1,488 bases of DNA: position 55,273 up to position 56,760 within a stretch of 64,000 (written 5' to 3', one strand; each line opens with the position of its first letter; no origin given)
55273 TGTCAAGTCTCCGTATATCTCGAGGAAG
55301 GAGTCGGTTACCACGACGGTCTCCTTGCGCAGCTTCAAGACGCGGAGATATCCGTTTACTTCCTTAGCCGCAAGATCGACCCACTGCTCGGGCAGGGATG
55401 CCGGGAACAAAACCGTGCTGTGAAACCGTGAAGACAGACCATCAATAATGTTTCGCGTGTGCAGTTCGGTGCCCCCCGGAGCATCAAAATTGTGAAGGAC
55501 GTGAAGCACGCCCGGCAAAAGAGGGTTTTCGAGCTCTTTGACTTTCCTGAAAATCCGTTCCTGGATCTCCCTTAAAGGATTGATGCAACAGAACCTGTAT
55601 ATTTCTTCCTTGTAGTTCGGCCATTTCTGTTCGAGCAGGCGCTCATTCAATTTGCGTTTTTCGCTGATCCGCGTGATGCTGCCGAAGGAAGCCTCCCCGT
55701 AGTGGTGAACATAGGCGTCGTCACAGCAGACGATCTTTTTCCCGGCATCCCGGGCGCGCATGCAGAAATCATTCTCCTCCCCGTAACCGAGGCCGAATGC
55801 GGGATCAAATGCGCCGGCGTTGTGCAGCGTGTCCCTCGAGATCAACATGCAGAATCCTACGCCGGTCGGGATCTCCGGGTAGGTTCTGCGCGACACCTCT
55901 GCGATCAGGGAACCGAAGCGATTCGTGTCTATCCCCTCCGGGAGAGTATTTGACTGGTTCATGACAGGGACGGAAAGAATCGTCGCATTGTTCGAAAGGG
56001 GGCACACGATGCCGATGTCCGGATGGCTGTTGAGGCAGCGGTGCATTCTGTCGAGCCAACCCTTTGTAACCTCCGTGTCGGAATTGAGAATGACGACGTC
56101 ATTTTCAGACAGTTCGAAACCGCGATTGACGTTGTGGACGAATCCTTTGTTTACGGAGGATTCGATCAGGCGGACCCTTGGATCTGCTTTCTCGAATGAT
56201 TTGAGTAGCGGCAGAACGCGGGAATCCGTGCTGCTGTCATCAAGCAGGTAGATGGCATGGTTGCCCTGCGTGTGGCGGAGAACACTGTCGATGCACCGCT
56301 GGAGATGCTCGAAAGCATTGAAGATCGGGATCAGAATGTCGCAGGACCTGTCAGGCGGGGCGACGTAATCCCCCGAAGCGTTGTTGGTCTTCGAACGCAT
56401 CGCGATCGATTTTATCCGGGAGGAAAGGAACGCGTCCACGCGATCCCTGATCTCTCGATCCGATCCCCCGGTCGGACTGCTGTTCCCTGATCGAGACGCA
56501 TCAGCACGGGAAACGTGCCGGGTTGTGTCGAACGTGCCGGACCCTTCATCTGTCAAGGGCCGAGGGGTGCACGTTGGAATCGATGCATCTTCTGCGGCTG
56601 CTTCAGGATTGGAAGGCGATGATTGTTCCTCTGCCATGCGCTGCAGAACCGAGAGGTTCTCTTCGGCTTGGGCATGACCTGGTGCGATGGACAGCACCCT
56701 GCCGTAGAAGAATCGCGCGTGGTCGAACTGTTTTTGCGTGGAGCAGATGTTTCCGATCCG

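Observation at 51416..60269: Radical-SAM gene plus a possibly single ~7.6 kb multi-glycosyltransferase/TPR reading frame, convergent on the flagellin-flbT-flaF genes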

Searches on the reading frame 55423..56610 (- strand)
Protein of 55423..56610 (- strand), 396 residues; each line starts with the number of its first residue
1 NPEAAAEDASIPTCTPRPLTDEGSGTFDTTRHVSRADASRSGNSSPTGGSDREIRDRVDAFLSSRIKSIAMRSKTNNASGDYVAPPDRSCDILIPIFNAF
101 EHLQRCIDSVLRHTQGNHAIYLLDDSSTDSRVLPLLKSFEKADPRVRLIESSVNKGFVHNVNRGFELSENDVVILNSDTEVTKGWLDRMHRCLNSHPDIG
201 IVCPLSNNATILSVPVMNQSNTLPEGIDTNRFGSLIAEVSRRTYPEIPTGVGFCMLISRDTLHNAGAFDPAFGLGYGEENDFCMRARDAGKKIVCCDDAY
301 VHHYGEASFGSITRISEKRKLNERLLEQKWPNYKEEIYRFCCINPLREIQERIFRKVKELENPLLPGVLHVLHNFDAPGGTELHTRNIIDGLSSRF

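Call 22: search_protein_families(library=pfam, max_evalue=0.001, proteins=[window:55423-56610:-])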
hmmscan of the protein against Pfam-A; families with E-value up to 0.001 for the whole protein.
seq(396 aa): 3 families
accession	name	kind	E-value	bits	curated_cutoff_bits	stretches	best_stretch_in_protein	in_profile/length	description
PF00535.33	Glycos_transf_2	-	2.6e-19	70.2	23.3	1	92-261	2-163/168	Glycosyl transferase family 2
PF13641.12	Glyco_tranf_2_3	-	9.3e-10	39.3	27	1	90-311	3-219/230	Glycosyltransferase like family 2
PF13506.12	Glyco_transf_21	-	0.00013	21.9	21.7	1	159-306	20-157/174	Glycosyl transferase family 21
